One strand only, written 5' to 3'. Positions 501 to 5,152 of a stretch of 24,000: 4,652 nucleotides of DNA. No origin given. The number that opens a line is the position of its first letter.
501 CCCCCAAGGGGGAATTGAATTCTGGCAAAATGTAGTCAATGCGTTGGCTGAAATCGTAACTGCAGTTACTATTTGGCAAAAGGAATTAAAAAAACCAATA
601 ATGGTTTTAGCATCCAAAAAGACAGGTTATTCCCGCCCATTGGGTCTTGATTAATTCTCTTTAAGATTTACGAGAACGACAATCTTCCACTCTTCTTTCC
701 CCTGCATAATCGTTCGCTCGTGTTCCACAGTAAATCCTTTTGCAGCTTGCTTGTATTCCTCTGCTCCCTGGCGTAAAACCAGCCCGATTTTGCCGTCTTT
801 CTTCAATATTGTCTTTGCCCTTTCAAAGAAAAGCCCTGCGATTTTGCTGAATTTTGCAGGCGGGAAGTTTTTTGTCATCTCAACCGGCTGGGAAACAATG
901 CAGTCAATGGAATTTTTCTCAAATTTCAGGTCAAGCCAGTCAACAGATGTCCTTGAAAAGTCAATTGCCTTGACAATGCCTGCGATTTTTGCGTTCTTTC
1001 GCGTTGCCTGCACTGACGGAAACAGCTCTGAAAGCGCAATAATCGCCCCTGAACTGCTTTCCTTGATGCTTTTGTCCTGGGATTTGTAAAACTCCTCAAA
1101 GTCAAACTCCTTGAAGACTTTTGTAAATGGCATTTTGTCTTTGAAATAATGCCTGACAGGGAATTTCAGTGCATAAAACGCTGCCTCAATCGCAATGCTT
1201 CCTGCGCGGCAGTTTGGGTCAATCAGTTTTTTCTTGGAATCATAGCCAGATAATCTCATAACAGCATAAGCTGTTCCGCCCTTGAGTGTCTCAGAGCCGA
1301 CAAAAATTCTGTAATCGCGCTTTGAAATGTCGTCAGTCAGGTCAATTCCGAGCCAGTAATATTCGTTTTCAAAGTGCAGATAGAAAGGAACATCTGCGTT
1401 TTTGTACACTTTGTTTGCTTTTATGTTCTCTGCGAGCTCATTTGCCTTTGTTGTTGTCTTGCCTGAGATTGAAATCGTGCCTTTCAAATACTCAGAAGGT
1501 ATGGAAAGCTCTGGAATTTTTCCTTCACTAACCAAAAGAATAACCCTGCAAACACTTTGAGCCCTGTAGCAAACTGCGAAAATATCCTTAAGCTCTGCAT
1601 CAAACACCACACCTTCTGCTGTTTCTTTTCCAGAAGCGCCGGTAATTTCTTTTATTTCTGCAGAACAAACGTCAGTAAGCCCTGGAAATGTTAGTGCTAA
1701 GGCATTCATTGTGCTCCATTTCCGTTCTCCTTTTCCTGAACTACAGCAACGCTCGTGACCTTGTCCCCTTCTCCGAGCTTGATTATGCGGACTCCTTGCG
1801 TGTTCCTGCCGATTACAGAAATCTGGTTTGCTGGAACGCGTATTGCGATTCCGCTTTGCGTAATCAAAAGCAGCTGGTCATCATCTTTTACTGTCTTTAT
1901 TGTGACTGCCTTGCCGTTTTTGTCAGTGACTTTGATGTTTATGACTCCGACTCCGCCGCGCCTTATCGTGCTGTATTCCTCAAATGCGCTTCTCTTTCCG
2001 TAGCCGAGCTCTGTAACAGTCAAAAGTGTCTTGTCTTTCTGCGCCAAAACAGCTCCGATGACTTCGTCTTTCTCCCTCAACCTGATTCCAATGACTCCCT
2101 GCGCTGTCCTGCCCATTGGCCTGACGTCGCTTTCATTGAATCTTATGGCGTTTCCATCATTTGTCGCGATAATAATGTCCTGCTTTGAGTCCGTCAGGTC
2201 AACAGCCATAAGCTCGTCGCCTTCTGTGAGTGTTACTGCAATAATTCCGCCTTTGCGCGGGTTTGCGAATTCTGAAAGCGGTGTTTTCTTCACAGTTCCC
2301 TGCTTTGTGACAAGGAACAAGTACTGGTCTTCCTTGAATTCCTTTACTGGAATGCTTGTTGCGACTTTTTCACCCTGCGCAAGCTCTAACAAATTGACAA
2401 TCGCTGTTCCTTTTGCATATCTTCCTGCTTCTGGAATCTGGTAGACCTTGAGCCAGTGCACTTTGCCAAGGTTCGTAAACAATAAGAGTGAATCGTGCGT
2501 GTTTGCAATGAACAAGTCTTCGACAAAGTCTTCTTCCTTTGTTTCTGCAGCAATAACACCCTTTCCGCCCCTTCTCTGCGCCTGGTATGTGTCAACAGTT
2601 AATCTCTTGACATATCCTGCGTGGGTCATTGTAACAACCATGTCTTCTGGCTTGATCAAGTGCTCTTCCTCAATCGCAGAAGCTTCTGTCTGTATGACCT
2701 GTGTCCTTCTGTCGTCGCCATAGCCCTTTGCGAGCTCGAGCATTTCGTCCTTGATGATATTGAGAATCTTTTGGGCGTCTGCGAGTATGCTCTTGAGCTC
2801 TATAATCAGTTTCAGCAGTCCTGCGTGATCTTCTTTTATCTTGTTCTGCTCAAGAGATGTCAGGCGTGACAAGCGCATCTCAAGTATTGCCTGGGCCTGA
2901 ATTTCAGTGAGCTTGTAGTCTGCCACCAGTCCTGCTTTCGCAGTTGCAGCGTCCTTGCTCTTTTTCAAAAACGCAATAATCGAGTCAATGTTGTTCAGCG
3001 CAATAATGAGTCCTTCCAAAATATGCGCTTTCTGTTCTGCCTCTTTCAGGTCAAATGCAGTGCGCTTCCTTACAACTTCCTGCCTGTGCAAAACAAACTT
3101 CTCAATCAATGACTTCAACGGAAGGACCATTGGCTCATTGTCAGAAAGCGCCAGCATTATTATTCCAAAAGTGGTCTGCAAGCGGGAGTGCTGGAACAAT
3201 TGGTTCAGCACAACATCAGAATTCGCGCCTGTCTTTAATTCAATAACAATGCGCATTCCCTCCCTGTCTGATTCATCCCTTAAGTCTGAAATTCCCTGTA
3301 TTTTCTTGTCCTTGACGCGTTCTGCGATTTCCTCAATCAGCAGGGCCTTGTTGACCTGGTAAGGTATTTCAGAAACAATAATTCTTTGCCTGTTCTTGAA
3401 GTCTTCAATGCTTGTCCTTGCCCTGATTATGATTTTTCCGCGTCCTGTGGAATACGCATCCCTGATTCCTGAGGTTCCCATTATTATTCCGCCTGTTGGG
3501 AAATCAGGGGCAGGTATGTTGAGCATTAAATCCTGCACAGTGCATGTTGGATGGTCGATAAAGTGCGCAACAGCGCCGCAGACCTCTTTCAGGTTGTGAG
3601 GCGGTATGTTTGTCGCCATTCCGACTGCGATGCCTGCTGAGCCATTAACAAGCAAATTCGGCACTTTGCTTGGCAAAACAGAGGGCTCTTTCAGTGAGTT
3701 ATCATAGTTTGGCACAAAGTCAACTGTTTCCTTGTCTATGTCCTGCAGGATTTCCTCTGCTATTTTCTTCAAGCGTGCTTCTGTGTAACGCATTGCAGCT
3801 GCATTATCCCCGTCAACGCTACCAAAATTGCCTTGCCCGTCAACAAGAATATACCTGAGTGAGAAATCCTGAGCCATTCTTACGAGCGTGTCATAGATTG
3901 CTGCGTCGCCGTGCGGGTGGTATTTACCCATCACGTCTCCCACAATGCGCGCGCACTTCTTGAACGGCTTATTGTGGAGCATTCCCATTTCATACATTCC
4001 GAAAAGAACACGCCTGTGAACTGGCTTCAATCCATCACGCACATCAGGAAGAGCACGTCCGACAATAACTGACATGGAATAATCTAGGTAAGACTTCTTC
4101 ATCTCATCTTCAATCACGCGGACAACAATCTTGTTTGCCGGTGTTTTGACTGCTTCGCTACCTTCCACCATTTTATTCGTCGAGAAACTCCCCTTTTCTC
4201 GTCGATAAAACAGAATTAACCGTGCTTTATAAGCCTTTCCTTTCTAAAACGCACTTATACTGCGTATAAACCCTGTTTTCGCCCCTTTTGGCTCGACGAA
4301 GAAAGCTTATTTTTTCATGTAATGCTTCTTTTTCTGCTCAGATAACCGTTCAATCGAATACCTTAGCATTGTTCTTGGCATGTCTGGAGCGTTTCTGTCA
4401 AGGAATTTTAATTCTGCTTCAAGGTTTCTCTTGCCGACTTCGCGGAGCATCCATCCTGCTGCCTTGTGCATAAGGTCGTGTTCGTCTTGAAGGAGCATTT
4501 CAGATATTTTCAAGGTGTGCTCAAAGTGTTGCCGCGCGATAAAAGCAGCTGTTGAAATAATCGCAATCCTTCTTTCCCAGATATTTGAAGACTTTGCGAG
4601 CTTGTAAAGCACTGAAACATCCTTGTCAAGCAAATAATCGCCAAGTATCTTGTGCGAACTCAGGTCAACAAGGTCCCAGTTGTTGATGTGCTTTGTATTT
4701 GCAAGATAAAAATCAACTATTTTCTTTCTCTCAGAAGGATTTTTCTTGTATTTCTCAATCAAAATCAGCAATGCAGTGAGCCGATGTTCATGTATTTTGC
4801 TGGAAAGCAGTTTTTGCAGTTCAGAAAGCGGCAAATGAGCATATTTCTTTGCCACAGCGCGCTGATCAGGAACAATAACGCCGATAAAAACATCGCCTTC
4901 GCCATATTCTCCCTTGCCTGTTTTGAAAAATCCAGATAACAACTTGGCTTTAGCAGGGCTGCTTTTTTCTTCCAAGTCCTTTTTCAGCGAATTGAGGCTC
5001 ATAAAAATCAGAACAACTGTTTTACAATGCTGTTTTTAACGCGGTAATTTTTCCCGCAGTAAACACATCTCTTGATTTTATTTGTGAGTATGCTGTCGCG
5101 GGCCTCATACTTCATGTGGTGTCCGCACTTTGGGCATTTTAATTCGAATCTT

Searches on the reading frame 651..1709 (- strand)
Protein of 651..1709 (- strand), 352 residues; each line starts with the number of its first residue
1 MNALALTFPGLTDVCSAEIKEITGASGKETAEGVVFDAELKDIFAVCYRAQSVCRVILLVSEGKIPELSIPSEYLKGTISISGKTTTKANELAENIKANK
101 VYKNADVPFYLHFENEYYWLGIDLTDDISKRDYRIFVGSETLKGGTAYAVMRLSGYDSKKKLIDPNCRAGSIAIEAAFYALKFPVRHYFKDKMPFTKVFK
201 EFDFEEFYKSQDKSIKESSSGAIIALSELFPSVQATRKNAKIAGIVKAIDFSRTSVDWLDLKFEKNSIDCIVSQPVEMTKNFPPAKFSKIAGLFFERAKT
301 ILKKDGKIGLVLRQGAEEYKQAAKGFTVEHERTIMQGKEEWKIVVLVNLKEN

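Call 7: search_protein_families(library=pfam, proteins=[window:651-1709:-], max_evalue=0.001)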
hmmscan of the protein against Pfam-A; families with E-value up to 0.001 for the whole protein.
window:651-1709:- (352 aa): 2 families
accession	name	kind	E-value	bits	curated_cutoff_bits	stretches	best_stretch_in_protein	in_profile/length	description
PF01170.24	UPF0020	-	4.8e-14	53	22.3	1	131-275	1-129/197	RMKL-like, methyltransferase domain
PF22020.1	RlmL_1st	-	0.0008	19.8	27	0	4-56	3-54/55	RlmL ferredoxin-like domain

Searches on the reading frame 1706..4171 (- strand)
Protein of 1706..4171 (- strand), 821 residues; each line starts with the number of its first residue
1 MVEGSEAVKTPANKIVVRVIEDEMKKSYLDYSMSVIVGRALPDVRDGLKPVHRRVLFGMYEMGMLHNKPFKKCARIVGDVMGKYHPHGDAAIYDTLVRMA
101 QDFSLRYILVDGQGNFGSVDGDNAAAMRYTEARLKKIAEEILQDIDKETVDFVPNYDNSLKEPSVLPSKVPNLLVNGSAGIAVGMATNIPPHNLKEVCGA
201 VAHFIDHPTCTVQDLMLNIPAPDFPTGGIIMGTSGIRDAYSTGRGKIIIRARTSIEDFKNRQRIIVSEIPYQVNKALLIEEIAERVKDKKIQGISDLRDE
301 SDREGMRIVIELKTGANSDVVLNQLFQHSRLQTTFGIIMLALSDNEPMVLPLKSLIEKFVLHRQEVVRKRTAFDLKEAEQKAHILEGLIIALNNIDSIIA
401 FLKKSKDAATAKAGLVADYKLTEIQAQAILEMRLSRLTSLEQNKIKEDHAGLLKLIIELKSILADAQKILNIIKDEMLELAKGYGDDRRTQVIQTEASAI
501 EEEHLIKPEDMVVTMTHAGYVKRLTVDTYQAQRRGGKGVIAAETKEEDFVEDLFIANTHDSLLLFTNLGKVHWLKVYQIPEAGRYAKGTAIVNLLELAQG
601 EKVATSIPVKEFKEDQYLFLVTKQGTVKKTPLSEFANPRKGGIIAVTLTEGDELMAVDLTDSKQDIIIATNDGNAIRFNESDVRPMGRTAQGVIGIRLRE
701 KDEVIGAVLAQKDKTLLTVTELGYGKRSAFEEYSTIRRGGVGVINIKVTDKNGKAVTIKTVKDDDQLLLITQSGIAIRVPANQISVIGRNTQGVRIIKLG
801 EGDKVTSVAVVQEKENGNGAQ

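Call 7: search_protein_families(library=pfam, proteins=[window:1706-4171:-], max_evalue=0.001)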
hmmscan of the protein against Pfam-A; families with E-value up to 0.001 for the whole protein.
window:1706-4171:- (821 aa): 2 families
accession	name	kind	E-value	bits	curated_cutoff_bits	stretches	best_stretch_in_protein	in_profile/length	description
PF00521.26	DNA_topoisoIV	-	8.9e-170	565.6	31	1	39-477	1-431/432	DNA gyrase/topoisomerase IV, subunit A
PF03989.18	DNA_gyraseA_C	-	3.3e-81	267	27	6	765-811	1-47/48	DNA gyrase C-terminal domain, beta-propeller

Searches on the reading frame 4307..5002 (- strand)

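Call 7: search_protein_families(library=pfam, proteins=[window:4307-5002:-], max_evalue=0.001)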
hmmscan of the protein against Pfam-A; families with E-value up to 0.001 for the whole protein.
window:4307-5002:- (231 aa): 2 families
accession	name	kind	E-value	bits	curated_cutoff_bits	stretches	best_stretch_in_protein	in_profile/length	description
PF08713.17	DNA_alkylation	-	3.9e-60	203.6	21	1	6-220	1-213/213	DNA alkylation repair enzyme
PF22928.2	INTS1_R4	-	0.00088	19.6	27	0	59-102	35-78/102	Integrator complex subunit 1, R4 domain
